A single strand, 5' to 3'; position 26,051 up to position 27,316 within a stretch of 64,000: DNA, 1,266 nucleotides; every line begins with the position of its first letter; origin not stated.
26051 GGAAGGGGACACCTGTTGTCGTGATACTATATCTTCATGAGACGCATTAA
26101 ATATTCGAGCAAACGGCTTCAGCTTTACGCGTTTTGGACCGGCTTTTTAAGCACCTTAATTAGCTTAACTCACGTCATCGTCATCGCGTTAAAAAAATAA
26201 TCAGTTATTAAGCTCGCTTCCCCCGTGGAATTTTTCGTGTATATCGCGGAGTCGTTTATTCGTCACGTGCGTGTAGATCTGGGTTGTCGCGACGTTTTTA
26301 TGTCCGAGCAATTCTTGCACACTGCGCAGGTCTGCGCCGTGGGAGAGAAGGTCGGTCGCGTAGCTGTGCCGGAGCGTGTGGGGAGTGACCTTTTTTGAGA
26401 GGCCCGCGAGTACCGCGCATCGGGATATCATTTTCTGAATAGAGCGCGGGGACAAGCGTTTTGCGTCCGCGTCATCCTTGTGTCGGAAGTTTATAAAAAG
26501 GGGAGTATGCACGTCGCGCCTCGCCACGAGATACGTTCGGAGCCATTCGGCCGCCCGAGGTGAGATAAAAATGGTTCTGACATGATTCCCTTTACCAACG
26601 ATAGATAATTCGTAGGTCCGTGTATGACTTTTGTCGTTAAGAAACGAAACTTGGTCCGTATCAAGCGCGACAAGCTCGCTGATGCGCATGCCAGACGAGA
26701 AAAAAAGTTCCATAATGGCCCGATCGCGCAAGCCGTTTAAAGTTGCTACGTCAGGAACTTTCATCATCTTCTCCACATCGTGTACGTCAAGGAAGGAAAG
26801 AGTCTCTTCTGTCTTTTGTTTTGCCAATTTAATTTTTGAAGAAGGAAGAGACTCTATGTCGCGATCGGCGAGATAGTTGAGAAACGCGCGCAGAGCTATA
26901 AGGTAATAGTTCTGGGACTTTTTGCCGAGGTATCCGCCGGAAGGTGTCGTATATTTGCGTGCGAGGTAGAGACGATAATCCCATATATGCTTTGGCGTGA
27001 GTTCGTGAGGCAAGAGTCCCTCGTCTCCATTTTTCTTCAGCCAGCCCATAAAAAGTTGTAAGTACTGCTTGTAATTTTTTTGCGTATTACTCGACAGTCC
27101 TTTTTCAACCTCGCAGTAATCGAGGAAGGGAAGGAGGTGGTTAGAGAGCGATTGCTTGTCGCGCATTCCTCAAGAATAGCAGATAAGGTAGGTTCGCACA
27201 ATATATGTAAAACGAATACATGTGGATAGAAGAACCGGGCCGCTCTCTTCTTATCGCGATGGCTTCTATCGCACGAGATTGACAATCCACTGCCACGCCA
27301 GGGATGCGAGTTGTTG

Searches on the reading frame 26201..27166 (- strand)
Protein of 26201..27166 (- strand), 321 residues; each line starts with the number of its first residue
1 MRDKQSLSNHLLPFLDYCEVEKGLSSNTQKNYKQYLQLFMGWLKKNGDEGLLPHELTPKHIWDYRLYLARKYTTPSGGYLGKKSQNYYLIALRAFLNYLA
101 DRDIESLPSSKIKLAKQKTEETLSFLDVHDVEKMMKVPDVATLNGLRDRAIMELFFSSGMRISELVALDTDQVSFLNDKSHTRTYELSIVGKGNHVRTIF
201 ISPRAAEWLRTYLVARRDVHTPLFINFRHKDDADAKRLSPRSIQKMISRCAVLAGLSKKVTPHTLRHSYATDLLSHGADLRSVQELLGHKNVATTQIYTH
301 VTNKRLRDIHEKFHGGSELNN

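Call 4: search_protein_families(library=pfam, proteins=[window:26201-27166:-], max_evalue=0.1)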
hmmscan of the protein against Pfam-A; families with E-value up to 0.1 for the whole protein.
window:26201-27166:- (321 aa): 4 families
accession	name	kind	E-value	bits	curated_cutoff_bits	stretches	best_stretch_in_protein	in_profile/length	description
PF00589.27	Phage_integrase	-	4.2e-42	144.3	27.1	1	125-304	2-171/172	Phage integrase family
PF02899.23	Phage_int_SAM_1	-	5.5e-10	39.8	22.3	1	14-102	4-82/83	Phage integrase, N-terminal SAM-like domain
PF13495.12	Phage_int_SAM_4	-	4.1e-08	34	27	1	14-104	5-83/85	Phage integrase, N-terminal SAM-like domain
PF13102.12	Phage_int_SAM_5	-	4.3e-05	24.2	22.3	1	17-100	9-83/98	Phage integrase SAM-like domain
